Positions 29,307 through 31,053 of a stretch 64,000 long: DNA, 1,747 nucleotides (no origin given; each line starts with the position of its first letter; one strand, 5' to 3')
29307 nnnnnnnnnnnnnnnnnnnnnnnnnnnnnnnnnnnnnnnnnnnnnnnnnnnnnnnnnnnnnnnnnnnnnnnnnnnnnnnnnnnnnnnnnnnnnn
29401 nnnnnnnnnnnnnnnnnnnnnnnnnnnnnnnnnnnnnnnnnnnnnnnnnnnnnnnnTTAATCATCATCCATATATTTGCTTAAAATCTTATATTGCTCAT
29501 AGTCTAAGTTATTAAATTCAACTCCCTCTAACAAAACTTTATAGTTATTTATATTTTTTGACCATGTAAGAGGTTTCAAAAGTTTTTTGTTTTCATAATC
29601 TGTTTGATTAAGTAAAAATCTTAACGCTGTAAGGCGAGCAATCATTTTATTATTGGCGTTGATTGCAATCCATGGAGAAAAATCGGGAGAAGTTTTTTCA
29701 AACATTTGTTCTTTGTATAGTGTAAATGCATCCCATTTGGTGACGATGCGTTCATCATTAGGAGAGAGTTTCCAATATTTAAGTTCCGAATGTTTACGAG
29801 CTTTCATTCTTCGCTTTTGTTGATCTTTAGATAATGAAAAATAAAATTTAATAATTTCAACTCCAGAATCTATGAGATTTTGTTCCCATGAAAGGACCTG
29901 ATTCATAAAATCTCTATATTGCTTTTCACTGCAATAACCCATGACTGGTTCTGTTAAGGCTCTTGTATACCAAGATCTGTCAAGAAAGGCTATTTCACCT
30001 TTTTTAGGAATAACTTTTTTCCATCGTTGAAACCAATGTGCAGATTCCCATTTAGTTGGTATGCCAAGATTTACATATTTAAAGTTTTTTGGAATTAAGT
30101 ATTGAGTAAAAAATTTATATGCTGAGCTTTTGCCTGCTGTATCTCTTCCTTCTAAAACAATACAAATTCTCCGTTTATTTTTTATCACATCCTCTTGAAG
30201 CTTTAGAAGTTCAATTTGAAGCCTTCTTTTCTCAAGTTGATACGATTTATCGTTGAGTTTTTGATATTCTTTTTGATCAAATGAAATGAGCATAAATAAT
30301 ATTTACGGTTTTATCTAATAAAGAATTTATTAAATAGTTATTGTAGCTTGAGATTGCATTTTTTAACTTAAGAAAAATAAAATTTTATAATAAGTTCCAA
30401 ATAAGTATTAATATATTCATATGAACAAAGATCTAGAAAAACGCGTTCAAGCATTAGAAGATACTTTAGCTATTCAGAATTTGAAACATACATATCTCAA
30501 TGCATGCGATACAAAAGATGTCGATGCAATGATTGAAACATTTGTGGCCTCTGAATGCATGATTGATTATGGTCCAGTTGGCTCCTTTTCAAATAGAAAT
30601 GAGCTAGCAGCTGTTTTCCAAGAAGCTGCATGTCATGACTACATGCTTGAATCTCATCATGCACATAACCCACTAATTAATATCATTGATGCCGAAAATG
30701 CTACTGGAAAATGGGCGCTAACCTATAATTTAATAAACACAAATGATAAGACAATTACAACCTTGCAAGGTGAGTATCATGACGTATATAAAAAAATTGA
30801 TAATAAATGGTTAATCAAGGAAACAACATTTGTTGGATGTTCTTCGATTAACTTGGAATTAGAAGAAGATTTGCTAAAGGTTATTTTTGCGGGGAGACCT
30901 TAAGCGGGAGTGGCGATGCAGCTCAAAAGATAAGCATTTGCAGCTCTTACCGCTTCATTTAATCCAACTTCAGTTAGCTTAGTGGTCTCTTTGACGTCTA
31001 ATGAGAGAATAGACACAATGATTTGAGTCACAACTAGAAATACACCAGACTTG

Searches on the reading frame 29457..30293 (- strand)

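Call 18: search_protein_families(library=pfam, proteins=[window:29457-30293:-], max_evalue=0.00001)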
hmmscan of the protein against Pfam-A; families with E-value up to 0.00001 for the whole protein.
window:29457-30293:- (278 aa): 1 family
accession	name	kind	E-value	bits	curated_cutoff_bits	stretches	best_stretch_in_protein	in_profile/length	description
PF03976.20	PPK2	-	2.3e-66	224.1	22.3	1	13-237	2-227/229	Polyphosphate kinase 2 (PPK2)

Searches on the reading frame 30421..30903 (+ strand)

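Call 18: search_protein_families(library=pfam, proteins=[window:30421-30903:+], max_evalue=0.00001)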
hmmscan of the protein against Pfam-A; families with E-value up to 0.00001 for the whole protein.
window:30421-30903:+ (160 aa): 1 family
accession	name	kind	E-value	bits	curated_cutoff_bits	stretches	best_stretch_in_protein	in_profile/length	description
PF13577.12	SnoaL_4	-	5.2e-23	81.8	24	1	10-135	1-125/126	SnoaL-like domain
